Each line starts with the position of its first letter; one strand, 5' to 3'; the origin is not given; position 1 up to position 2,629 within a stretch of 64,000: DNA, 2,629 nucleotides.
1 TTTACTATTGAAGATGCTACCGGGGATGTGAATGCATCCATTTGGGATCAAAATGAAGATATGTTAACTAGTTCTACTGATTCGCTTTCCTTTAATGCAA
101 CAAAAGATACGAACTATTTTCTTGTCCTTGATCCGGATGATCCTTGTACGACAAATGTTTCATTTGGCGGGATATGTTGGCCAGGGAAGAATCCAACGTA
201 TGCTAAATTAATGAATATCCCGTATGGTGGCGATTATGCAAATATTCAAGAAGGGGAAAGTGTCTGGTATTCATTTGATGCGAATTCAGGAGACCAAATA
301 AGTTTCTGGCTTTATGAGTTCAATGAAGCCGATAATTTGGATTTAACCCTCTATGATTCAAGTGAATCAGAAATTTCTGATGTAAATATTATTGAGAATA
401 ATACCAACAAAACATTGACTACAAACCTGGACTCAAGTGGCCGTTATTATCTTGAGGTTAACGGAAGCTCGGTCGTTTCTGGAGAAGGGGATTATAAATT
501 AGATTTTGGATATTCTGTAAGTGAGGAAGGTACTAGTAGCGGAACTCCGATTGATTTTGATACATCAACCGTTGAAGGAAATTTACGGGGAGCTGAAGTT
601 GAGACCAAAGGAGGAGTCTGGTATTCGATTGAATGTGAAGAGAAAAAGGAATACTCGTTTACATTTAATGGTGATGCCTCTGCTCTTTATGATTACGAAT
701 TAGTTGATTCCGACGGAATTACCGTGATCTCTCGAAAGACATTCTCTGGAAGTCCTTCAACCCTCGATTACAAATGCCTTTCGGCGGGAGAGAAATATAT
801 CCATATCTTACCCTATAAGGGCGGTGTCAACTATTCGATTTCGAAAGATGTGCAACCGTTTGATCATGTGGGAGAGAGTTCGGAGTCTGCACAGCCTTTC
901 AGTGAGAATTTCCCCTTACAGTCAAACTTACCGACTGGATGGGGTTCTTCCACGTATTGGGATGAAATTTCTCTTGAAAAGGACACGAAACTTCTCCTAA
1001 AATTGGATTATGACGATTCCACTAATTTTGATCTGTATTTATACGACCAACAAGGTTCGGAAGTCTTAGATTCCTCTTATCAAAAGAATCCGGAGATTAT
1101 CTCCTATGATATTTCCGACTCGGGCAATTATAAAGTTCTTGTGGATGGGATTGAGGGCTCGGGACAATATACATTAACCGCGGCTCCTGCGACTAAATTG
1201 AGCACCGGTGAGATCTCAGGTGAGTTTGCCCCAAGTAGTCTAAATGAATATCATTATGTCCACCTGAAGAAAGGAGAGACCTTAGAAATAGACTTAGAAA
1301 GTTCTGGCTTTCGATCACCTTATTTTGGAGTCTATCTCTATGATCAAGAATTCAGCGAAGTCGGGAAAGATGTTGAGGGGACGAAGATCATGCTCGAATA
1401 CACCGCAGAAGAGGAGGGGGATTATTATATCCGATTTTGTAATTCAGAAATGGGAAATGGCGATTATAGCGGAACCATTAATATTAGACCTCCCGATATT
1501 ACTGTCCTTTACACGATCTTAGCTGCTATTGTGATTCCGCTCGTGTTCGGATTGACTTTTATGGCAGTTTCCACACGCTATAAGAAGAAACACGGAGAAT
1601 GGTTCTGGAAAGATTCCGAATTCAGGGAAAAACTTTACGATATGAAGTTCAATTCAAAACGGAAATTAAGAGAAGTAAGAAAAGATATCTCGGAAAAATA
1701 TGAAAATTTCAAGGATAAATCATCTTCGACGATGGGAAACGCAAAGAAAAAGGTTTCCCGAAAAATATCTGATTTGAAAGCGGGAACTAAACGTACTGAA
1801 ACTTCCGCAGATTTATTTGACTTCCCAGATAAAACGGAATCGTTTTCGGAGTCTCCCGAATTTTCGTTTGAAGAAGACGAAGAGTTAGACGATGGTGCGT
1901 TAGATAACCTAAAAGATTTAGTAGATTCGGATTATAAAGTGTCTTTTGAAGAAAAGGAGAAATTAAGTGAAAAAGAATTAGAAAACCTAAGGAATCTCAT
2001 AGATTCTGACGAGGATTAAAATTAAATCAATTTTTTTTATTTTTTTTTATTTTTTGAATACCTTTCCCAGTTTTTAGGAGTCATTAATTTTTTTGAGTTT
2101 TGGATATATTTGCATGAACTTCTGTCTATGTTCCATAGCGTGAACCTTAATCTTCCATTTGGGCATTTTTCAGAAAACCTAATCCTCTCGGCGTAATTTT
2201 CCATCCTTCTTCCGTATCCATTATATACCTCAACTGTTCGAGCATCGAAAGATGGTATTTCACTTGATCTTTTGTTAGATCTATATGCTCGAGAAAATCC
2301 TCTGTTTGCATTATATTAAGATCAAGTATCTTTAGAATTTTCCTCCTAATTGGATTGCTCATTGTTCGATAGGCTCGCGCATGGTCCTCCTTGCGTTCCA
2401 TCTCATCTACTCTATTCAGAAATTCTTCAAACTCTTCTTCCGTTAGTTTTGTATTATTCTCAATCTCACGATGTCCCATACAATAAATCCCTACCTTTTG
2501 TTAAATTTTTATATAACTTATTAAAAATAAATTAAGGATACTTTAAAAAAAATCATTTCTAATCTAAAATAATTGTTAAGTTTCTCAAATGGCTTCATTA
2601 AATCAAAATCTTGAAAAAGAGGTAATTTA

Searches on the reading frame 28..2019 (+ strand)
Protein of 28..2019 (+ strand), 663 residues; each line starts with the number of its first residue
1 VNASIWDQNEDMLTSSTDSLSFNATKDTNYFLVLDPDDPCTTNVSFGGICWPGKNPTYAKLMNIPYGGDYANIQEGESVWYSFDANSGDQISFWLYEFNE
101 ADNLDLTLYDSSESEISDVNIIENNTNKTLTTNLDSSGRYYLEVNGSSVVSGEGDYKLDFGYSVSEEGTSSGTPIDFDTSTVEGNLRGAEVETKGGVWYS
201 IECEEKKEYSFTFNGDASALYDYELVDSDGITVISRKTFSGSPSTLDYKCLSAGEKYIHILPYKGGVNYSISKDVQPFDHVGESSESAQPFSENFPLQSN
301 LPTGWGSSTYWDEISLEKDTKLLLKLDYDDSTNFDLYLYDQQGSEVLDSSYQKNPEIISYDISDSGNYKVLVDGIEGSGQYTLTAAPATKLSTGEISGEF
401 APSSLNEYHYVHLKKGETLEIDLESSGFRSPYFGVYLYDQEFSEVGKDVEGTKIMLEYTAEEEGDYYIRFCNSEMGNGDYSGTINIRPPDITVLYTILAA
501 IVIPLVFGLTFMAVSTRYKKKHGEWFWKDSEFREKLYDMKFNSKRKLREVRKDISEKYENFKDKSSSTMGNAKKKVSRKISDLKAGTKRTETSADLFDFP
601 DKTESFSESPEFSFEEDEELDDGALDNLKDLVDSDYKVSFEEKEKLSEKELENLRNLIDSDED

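Call 51: search_protein_families(library=pfam, proteins=[window:28-2019:+], max_evalue=0.0001)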
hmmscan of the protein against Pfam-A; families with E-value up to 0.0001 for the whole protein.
window:28-2019:+ (663 aa): 1 family
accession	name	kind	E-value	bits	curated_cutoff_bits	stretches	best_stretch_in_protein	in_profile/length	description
PF04151.21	PPC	-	3e-17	63.7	25.9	1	78-146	2-70/70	Bacterial pre-peptidase C-terminal domain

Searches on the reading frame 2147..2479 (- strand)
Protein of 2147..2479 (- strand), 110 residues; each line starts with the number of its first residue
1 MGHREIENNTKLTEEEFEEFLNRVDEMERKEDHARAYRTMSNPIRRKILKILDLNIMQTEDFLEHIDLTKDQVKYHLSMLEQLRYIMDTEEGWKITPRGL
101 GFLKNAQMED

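Call 51: search_protein_families(library=pfam, proteins=[window:2147-2479:-], max_evalue=0.0001)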
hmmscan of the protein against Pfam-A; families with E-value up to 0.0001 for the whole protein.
window:2147-2479:- (110 aa): 2 families
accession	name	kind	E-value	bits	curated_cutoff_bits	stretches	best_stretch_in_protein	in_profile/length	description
PF24038.1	DUF7347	-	9.5e-05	23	27.6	0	34-100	2-71/77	Domain of unknown function (DUF7347)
PF01022.26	HTH_5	-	9.6e-05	22.6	22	0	42-86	1-45/47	Bacterial regulatory protein, arsR family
